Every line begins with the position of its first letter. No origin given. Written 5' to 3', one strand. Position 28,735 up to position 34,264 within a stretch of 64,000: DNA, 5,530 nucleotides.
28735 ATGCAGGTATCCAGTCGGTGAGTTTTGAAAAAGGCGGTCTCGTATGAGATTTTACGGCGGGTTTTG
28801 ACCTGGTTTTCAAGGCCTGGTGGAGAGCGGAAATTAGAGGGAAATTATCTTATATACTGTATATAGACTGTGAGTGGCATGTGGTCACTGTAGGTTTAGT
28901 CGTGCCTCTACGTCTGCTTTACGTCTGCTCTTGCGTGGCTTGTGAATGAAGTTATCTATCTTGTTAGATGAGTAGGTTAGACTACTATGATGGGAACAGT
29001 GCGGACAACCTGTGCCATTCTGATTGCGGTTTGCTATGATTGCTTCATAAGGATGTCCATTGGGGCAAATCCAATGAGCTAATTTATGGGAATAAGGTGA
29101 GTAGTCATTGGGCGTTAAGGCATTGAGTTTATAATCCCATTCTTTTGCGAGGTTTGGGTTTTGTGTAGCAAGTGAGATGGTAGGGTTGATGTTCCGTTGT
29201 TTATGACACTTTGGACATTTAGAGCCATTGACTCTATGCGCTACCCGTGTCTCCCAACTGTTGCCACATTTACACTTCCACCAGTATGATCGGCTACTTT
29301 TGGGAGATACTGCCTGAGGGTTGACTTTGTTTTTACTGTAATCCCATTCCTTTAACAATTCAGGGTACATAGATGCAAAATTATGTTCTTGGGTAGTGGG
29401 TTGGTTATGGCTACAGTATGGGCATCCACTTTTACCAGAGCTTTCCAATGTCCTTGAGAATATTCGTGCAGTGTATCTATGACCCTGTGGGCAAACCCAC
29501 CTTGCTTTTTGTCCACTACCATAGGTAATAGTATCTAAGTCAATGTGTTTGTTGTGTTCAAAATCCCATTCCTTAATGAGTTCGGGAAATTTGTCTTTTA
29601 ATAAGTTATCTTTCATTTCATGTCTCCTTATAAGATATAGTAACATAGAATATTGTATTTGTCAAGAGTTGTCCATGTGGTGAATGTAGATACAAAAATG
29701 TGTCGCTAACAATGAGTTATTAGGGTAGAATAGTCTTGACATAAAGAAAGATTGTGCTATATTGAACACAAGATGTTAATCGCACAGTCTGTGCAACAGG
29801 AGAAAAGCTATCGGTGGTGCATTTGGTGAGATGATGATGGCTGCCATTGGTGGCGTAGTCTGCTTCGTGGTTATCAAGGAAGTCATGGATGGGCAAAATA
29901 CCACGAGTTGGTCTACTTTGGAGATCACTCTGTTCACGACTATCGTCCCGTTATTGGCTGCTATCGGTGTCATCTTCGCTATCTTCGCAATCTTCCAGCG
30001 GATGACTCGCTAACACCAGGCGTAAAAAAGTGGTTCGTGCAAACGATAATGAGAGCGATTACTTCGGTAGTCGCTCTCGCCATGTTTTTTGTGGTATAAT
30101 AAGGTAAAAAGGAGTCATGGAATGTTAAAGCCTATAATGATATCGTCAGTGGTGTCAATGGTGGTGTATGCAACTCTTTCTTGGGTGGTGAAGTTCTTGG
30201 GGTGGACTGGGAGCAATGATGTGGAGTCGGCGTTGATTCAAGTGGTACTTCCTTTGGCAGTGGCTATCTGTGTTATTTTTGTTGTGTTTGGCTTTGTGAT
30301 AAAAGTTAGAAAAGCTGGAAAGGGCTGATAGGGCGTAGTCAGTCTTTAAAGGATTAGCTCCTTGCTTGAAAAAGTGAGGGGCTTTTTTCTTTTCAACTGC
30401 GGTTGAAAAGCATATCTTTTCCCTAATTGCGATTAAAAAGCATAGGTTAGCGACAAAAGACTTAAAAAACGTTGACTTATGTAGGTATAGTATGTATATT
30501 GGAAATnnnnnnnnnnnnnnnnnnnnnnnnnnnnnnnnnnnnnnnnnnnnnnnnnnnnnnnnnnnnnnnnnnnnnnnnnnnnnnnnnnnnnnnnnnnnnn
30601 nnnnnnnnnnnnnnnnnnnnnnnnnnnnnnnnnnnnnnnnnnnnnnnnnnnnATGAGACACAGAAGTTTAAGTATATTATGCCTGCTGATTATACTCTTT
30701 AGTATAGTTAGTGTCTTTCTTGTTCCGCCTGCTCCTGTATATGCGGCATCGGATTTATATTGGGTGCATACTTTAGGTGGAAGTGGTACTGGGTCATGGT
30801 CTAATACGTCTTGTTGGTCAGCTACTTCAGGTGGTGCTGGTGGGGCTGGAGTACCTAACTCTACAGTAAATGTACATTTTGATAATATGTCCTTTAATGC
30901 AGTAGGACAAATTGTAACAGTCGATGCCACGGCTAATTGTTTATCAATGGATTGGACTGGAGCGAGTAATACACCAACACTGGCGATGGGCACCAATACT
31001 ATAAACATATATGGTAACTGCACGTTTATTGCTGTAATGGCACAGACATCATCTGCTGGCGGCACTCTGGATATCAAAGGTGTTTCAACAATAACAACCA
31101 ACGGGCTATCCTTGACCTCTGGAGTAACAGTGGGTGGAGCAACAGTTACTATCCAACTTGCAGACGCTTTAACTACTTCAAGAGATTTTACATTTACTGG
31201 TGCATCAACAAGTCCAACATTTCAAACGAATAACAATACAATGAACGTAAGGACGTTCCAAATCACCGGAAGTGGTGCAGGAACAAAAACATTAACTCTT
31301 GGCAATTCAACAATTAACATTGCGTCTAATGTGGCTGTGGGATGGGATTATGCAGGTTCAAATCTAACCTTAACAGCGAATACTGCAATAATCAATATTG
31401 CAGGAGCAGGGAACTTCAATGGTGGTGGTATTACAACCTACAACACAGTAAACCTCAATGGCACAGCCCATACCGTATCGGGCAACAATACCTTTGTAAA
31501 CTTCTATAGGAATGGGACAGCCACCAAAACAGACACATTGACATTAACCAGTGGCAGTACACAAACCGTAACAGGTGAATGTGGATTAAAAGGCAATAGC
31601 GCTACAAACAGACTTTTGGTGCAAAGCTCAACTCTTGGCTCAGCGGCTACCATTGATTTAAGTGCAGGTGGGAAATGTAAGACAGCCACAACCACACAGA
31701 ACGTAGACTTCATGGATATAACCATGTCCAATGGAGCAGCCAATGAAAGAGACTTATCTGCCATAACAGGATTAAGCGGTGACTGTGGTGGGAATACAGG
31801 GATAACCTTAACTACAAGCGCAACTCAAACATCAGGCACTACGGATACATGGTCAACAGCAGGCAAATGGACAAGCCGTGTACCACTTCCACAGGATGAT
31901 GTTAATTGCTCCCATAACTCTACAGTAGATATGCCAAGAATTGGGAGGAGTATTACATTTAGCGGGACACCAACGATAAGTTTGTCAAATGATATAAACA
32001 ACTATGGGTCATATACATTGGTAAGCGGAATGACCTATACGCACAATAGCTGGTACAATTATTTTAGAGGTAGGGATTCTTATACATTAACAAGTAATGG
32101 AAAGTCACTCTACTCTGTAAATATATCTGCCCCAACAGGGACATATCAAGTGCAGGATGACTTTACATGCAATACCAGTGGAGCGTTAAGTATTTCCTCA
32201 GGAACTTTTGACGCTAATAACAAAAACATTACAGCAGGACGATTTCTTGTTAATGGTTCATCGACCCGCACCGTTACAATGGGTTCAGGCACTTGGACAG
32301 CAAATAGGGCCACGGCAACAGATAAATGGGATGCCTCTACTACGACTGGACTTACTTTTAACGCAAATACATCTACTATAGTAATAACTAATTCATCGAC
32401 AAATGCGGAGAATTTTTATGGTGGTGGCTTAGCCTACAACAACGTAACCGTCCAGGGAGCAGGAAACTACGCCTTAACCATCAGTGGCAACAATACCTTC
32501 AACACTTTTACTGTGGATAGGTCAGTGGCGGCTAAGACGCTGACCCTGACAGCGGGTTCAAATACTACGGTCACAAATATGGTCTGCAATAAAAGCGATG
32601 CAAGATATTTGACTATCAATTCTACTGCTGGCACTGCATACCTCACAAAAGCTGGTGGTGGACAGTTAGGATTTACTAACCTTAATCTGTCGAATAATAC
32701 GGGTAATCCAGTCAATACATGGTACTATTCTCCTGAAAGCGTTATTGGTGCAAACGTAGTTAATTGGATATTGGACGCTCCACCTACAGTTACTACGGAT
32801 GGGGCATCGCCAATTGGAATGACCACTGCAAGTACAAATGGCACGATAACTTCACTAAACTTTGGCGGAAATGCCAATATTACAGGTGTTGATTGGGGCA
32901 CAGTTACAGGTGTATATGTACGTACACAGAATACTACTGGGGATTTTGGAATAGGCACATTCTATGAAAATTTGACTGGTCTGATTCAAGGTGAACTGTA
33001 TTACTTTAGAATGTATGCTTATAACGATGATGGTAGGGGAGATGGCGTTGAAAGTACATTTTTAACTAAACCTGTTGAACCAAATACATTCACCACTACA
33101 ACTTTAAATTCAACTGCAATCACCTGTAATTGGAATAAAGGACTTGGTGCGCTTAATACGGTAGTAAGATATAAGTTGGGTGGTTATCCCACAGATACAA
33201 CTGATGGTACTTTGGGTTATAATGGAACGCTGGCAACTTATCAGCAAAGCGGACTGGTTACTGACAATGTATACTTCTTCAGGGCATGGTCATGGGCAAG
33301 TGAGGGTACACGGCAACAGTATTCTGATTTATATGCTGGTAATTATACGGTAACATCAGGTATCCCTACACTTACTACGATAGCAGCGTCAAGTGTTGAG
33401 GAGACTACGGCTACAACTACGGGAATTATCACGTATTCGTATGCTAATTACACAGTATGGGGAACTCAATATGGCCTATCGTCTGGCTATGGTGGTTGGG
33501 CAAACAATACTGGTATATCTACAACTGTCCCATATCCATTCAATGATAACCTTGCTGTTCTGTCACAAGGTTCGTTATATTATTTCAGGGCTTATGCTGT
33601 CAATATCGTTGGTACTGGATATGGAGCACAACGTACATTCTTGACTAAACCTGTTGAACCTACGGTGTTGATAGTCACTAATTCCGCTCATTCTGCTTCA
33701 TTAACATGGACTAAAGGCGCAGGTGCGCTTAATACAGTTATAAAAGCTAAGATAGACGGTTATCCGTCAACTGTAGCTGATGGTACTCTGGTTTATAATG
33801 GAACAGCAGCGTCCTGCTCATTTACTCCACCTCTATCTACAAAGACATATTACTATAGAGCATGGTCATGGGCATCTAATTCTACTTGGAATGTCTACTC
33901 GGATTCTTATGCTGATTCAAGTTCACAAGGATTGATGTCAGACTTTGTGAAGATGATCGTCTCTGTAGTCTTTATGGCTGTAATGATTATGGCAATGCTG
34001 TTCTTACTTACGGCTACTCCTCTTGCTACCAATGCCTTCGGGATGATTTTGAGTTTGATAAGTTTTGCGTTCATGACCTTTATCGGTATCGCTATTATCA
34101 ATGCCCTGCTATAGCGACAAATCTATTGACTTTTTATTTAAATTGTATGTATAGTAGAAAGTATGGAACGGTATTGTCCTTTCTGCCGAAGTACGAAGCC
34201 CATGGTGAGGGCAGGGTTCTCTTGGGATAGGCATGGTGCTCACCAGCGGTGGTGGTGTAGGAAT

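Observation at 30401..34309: Paralogous IS1595/InsA-like zinc-ribbon mini-genes with conserved promoter cassettes precede each giant surface-protein gene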

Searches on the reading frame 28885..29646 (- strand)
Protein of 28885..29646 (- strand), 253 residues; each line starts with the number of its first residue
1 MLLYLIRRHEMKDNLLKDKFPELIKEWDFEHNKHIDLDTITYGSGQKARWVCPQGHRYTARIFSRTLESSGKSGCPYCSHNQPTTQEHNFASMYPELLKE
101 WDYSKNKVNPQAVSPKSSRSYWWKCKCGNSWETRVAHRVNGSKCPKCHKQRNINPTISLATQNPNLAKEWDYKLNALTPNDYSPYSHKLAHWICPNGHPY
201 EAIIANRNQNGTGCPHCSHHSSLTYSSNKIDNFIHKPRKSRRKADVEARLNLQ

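Call 8: search_protein_families(library=pfam, proteins=[window:28885-29646:-], max_evalue=10)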
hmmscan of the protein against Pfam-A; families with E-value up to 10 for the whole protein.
window:28885-29646:- (253 aa): 11 families
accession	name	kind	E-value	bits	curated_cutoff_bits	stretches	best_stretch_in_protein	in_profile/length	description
PF14311.12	DUF4379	-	1.9e-53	178.9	24.5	3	97-149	1-55/56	Probable Treble clef zinc finger domain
PF09723.15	Zn_ribbon_8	-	0.001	19.5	34.4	2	124-149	7-34/41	Zinc ribbon domain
PF22365.1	PfNDH2_hel_ins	-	0.0015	18.8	27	2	12-40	23-52/65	PfNDH2 helical insertion domain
PF21817.3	CapR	-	0.017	15.7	24.2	1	121-147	31-66/67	CapR homology domain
PF24441.1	DUF7560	-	0.074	13.2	27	0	143-157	7-21/44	Family of unknown function (DUF7560)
PF23454.1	Zn_ribbon_Brz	-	0.12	13.5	27.9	0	43-59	37-54/58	Transcriptional regulator Brz zinc beta ribbon domain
PF03392.18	OS-D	-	0.5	11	25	1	61-112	38-89/93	Insect pheromone-binding family, A10/OS-D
PF21957.2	Zn_ribbon_16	-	1.5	9.3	27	0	143-151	16-24/65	Zinc beta-ribbon finger, putative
PF14255.11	Cys_rich_CPXG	-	2.2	8.7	25.2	0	214-223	3-12/52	Cysteine-rich CPXCG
PF20173.3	ZnF_RZ-type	-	3.1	7.9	27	2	190-217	10-37/54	RZ type zinc finger domain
PF23146.2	Zf_IFT144_1st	-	9.5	6.7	27.5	1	73-81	5-13/25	IFT144, first zinc finger domain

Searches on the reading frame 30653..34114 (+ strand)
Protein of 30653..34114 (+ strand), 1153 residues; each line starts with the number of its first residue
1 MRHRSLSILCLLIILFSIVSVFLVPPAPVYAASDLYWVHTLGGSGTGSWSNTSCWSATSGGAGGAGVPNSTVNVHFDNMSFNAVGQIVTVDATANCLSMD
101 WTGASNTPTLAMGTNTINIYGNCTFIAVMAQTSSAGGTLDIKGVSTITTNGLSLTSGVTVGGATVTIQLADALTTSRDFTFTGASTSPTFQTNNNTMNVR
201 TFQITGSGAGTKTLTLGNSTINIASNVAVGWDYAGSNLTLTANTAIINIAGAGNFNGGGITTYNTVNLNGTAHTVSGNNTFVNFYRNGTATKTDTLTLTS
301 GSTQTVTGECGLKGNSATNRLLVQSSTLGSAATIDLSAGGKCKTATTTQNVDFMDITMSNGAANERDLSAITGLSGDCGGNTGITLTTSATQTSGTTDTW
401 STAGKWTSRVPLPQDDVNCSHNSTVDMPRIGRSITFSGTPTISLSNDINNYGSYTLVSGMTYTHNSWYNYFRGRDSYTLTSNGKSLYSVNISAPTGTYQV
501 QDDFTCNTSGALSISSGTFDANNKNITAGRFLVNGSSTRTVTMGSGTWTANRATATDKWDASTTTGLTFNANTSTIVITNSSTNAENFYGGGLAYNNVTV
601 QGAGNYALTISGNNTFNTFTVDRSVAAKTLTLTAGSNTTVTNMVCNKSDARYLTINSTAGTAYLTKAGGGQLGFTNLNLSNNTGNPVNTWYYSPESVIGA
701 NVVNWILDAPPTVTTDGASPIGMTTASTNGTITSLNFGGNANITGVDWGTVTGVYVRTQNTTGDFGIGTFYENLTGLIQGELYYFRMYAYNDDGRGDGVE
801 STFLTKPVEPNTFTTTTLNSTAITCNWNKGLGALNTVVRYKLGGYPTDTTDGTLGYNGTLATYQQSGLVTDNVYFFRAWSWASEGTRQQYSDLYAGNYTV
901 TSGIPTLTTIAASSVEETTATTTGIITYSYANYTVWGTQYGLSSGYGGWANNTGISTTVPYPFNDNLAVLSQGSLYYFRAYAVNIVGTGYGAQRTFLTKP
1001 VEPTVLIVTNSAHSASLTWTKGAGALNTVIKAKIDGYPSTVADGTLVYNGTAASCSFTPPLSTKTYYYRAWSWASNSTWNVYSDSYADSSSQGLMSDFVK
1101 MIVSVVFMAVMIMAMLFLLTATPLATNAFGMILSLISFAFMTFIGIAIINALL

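Call 13: search_protein_families(library=pfam, proteins=[window:30653-34114:+], max_evalue=0.001)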
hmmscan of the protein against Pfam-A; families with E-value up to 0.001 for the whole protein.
window:30653-34114:+ (1153 aa): 0 families

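Call 29: find_encoding_contigs(protein=window:30653-34114:+, flank=10000, max_places=6)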
Protein window:30653-34114:+ (1153 aa): no gene with exactly this product is on record in the collection.

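Call 30: find_related_loci(query=window:30653-34114:+, collection=viral_contigs, flank=6000)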
Query window:30653-34114:+ (1153 aa) in viral_contigs; peptide patterns used: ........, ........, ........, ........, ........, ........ (x = any residue, [..] = any of these).
1 stretches matched a pattern, but none encodes a relative of the query by tblastn (E <= 1e-3).

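Call 97: search_protein_families(library=phrogs, proteins=[window:30653-34114:+], max_evalue=0.001)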
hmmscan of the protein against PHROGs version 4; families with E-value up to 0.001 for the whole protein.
window:30653-34114:+ (1153 aa): 0 families
